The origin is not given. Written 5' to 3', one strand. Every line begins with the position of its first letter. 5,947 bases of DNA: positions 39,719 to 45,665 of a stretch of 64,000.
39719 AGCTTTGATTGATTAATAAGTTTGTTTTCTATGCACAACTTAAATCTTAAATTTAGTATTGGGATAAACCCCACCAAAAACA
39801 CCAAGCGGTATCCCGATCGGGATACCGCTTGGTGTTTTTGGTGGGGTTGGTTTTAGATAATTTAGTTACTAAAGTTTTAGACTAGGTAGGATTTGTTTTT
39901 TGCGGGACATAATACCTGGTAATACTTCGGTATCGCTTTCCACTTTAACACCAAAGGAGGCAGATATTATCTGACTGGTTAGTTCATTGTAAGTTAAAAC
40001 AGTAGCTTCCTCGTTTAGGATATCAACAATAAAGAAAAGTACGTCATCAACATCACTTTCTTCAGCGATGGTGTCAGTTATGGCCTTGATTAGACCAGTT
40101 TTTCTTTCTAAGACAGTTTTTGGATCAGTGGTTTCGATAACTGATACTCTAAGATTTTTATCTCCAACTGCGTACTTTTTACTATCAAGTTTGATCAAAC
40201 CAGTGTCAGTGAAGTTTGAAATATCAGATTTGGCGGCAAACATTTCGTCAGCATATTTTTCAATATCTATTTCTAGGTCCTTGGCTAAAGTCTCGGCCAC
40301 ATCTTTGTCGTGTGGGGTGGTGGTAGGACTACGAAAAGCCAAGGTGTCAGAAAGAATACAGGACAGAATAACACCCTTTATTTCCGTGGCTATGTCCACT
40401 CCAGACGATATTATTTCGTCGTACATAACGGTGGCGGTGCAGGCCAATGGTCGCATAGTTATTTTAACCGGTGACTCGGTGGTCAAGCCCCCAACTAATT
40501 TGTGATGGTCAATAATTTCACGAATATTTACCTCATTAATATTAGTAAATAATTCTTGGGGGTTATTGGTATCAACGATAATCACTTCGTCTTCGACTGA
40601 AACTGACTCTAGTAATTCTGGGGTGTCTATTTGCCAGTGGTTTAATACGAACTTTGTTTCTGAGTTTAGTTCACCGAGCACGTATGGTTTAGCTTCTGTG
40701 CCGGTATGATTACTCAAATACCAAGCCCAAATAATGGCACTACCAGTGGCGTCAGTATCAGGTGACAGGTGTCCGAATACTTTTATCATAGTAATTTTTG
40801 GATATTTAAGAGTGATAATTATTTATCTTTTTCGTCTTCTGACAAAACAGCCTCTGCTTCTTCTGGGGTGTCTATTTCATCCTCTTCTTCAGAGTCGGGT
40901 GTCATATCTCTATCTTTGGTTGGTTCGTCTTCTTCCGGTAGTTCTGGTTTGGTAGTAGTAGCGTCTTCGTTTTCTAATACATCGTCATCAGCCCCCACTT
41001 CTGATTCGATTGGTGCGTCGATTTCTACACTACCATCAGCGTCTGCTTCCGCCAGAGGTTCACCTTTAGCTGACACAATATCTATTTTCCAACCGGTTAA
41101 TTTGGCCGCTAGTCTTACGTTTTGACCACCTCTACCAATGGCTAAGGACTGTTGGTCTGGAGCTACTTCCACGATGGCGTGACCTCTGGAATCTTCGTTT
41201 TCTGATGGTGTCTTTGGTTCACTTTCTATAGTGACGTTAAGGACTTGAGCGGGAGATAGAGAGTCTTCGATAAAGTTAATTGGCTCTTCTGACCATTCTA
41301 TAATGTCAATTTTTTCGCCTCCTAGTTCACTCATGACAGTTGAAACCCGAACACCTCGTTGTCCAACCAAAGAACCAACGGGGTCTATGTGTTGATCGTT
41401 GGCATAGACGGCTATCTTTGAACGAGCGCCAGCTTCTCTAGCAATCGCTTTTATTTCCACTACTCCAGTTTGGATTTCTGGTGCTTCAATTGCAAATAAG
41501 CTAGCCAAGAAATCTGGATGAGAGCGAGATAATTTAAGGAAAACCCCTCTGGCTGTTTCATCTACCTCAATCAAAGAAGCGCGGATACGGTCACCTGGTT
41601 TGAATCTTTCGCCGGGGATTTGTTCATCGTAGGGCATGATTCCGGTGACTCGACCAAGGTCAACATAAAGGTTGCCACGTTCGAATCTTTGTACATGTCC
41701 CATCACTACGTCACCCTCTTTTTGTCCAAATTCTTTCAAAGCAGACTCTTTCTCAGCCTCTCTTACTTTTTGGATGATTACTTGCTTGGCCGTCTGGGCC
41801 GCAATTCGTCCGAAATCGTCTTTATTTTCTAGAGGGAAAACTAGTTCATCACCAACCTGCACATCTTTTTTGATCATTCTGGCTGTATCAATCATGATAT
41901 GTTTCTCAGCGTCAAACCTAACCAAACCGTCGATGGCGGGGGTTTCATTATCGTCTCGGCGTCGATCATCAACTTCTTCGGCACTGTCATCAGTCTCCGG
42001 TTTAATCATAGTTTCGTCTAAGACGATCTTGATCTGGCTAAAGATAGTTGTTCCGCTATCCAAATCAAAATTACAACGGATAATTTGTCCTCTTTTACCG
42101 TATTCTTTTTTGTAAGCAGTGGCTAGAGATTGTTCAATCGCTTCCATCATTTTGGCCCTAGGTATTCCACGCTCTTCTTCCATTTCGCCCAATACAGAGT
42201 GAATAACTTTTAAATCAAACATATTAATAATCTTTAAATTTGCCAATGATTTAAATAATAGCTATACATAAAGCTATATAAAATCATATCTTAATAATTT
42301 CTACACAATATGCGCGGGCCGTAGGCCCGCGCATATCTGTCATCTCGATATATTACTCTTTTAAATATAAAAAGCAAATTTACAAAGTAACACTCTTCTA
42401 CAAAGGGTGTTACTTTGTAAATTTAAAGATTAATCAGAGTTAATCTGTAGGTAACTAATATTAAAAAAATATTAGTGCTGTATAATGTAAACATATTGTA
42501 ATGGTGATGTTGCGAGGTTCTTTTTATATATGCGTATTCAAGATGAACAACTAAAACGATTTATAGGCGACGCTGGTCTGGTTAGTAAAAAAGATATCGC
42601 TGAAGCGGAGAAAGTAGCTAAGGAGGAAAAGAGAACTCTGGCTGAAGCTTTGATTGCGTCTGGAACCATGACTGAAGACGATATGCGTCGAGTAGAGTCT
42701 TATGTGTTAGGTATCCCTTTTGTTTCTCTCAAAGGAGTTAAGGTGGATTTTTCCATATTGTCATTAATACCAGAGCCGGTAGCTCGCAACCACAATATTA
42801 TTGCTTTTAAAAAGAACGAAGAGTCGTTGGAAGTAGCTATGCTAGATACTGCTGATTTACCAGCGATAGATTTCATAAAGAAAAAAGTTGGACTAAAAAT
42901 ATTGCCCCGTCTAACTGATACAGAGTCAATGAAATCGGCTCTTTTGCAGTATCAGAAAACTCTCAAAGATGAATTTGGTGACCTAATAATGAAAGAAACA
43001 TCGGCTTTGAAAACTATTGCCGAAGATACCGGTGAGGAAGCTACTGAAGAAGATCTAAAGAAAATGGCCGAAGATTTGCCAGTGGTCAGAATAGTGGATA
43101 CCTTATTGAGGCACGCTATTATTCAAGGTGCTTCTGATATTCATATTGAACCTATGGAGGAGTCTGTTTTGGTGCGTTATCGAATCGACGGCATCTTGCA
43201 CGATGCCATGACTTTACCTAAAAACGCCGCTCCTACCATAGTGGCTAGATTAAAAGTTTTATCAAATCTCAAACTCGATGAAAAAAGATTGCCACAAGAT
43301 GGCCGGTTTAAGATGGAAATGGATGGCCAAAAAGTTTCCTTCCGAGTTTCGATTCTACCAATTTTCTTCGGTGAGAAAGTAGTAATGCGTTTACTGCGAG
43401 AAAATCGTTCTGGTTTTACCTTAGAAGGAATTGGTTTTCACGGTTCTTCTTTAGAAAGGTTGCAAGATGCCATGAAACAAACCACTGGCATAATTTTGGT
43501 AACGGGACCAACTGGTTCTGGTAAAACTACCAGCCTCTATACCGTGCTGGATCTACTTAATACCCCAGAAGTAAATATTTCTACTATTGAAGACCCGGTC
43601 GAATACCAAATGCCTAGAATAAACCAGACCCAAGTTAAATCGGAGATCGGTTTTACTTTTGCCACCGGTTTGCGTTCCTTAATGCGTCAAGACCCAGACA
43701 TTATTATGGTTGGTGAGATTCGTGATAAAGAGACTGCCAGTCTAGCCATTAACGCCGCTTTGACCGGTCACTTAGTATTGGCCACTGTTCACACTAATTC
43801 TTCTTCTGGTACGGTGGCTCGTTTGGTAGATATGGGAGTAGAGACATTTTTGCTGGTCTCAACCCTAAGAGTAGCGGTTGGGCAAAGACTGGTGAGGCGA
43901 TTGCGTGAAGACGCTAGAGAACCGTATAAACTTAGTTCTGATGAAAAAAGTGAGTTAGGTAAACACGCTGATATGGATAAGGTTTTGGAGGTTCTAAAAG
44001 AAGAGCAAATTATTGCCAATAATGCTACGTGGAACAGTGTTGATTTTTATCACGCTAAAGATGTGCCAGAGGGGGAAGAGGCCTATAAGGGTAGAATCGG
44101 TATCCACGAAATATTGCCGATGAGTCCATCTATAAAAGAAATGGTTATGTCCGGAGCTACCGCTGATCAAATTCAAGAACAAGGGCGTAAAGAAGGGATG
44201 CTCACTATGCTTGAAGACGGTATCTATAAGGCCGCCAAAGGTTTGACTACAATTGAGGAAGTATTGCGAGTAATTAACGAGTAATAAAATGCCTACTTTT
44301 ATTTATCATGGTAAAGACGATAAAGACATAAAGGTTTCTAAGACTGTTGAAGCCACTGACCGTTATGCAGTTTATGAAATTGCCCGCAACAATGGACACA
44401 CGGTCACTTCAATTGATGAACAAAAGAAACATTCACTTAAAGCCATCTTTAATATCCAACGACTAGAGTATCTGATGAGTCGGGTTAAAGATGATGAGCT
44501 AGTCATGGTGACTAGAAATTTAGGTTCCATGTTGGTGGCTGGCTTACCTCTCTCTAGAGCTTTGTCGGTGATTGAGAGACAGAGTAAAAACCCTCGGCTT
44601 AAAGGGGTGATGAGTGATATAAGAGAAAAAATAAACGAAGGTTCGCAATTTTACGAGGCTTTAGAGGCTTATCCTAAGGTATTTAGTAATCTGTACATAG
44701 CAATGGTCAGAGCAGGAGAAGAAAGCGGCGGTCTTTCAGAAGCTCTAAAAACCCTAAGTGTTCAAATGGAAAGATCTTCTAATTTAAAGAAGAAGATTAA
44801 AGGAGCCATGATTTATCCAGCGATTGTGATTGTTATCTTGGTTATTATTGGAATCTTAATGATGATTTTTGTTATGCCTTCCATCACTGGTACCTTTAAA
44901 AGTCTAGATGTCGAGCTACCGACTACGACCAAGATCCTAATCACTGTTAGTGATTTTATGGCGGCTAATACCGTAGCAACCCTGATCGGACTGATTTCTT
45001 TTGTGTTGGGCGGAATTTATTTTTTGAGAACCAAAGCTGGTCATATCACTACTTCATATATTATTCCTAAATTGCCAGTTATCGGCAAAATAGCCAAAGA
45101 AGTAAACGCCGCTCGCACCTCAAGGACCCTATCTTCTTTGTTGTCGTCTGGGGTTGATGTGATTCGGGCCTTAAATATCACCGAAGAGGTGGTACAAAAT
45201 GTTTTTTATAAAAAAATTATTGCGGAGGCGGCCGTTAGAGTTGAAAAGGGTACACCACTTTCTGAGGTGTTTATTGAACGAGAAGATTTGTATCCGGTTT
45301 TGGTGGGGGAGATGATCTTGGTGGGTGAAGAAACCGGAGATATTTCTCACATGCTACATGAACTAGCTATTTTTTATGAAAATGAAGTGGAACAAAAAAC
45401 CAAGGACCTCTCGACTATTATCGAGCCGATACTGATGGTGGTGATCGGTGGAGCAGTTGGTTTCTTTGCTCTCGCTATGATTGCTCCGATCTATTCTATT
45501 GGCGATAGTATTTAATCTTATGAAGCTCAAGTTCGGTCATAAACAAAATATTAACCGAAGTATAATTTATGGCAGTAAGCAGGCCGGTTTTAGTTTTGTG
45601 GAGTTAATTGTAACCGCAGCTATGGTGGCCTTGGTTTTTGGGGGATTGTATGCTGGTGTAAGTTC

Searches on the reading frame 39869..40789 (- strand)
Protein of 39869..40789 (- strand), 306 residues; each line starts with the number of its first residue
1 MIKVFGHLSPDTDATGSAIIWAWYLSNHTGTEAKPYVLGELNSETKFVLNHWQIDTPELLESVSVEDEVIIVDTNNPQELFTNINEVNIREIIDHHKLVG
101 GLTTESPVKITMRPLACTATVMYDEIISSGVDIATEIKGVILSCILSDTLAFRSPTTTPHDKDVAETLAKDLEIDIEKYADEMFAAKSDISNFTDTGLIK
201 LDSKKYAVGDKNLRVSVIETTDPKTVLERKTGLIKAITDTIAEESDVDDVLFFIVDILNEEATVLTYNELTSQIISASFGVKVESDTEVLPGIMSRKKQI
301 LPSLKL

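Call 12: search_protein_families(library=pfam, proteins=[window:39869-40789:-])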
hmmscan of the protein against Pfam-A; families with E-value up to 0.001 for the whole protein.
window:39869-40789:- (306 aa): 2 families
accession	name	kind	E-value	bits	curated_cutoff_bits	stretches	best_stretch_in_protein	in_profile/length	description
PF02833.19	DHHA2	-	8.8e-24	84.7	27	1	181-305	1-124/126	DHHA2 domain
PF01368.27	DHH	-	1.6e-16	61.1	28.1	1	2-139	2-115/125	DHH family, N-terminal domain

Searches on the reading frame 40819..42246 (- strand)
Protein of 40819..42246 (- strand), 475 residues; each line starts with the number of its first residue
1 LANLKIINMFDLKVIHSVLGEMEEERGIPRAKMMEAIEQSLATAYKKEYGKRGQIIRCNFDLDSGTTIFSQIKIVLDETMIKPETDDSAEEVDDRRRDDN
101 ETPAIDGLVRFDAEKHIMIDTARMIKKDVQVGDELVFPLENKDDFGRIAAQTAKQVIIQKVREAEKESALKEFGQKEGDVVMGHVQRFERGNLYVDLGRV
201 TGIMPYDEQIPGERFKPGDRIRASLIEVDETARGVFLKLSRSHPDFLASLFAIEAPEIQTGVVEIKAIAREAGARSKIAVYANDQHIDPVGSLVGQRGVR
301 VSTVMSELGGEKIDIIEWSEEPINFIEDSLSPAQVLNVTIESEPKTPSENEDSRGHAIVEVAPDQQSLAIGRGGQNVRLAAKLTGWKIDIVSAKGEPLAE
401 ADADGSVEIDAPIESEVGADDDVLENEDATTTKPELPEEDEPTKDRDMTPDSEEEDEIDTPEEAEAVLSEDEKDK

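Call 12: search_protein_families(library=pfam, proteins=[window:40819-42246:-])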
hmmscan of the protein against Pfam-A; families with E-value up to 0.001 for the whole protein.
window:40819-42246:- (475 aa): 5 families
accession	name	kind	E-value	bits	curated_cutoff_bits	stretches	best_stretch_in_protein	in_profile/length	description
PF08529.16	NusA_N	-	4.7e-29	101.5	23.8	1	17-167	4-119/119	NusA N-terminal domain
PF13184.12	KH_5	-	6.9e-28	97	27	1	272-340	1-69/69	NusA-like KH domain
PF00575.29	S1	-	5.1e-11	43.2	22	1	176-238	3-72/74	S1 RNA binding domain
PF23095.1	KH_NusA_C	-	2.8e-05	24.5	34.2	1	357-390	1-34/59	Transcription termination/antitermination protein NusA, KH domain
PF00013.35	KH_1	-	0.00022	21.3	21.5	0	359-406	4-47/66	KH domain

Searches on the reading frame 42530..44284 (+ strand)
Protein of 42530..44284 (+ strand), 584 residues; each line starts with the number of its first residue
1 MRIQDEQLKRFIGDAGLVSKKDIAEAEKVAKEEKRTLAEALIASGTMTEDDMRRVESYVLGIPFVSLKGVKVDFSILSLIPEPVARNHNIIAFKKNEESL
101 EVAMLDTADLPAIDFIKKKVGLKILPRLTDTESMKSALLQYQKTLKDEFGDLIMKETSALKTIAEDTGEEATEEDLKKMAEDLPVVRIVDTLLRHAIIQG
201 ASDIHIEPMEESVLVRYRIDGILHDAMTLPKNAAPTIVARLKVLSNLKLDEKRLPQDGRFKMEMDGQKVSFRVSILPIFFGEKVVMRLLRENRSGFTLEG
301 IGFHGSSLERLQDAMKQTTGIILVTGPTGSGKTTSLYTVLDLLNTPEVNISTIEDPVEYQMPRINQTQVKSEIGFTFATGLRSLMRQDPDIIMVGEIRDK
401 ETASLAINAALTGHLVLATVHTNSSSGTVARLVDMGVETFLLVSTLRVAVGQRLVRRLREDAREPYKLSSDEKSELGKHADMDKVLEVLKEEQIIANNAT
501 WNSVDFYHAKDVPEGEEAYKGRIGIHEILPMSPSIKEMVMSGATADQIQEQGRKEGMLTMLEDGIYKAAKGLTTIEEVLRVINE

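Call 12: search_protein_families(library=pfam, proteins=[window:42530-44284:+])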
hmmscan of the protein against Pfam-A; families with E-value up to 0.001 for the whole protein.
window:42530-44284:+ (584 aa): 6 families
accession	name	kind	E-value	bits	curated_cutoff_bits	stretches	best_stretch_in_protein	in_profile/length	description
PF00437.27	T2SSE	-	2.7e-121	405.1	24.9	1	180-580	3-370/370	Type II/IV secretion system protein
PF05157.20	MshEN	-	6.2e-12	45.8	23.1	1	60-144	1-86/90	MshEN domain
PF13401.12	AAA_22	-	5.7e-05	23.9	27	1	317-347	3-35/130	AAA domain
PF03266.21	NTPase_1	-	0.0001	22.6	23.9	0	322-350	2-30/168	NTPase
PF13191.12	AAA_16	-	0.00035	21.5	32.6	1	309-348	10-53/167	AAA ATPase domain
PF25199.1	nSTAND_NTPase5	-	0.00069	19.9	34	0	309-353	30-76/145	Novel STAND NTPase 5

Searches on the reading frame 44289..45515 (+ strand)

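Call 12: search_protein_families(library=pfam, proteins=[window:44289-45515:+])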
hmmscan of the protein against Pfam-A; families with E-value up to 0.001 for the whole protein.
window:44289-45515:+ (408 aa): 2 families
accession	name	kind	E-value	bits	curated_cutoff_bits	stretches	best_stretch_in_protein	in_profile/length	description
PF00482.28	T2SSF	-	1.2e-61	206.6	25.2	2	75-197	2-125/125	Type II secretion system (T2SS), protein F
PF00654.25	Voltage_CLC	-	0.00015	21.5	24.8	1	125-244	152-266/346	Voltage gated chloride channel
